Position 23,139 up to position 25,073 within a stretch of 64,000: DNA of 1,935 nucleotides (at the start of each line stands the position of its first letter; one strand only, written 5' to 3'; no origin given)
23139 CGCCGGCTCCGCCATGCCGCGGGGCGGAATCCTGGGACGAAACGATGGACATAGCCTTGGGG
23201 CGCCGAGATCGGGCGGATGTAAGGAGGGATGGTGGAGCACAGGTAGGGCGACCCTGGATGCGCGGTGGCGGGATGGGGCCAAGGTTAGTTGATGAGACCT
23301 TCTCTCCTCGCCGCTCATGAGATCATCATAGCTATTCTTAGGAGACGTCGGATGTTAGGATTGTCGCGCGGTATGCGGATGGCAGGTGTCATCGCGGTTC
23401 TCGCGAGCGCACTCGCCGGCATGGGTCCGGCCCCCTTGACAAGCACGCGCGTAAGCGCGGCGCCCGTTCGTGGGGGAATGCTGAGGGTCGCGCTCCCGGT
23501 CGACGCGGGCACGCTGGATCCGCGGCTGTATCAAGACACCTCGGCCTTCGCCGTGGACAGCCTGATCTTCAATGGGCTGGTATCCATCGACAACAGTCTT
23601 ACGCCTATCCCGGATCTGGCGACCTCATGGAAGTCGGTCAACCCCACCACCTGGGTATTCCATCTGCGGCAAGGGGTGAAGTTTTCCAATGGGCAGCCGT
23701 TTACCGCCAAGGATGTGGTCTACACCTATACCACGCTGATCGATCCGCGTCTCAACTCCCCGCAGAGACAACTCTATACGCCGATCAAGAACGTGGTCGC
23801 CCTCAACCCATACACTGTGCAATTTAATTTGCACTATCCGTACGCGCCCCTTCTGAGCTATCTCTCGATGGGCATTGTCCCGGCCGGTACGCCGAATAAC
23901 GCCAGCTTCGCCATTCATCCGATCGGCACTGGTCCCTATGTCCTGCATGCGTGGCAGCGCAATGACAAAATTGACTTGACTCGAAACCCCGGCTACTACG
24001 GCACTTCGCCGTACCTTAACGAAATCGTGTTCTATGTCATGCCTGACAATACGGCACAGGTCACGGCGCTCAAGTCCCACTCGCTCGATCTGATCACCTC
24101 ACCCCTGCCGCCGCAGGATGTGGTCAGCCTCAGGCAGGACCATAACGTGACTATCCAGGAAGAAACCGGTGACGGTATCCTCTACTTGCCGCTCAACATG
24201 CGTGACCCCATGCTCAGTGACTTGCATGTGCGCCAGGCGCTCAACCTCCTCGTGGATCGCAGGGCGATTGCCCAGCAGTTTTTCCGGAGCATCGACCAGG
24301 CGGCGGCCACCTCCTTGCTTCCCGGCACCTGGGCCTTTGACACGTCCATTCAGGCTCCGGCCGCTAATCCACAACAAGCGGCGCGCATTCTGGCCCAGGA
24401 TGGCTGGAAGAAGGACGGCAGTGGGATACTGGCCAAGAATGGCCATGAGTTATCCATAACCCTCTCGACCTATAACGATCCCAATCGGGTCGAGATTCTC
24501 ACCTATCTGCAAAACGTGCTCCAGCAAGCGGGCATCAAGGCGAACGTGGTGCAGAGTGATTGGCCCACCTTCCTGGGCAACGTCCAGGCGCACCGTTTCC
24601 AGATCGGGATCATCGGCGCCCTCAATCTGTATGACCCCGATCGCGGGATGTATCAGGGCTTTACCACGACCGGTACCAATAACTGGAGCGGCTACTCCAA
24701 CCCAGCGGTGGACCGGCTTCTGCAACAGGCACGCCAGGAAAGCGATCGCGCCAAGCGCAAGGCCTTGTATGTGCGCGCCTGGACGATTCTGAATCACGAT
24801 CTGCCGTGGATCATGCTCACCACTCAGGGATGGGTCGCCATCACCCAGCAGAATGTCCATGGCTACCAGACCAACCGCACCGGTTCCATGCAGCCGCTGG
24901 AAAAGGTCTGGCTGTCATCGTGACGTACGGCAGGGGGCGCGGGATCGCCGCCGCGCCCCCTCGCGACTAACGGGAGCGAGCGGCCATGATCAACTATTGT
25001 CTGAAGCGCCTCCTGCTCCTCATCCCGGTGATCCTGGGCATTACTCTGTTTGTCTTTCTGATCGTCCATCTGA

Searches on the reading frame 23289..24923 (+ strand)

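Call 74: search_protein_families(library=pfam, proteins=[window:23289-24923:+], max_evalue=0.00001)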
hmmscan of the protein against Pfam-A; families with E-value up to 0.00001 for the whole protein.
window:23289-24923:+ (544 aa): 1 family
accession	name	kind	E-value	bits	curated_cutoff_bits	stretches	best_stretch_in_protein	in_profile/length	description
PF00496.27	SBP_bac_5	-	3.3e-89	300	32.4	1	105-464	1-366/368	Bacterial extracellular solute-binding proteins, family 5 Middle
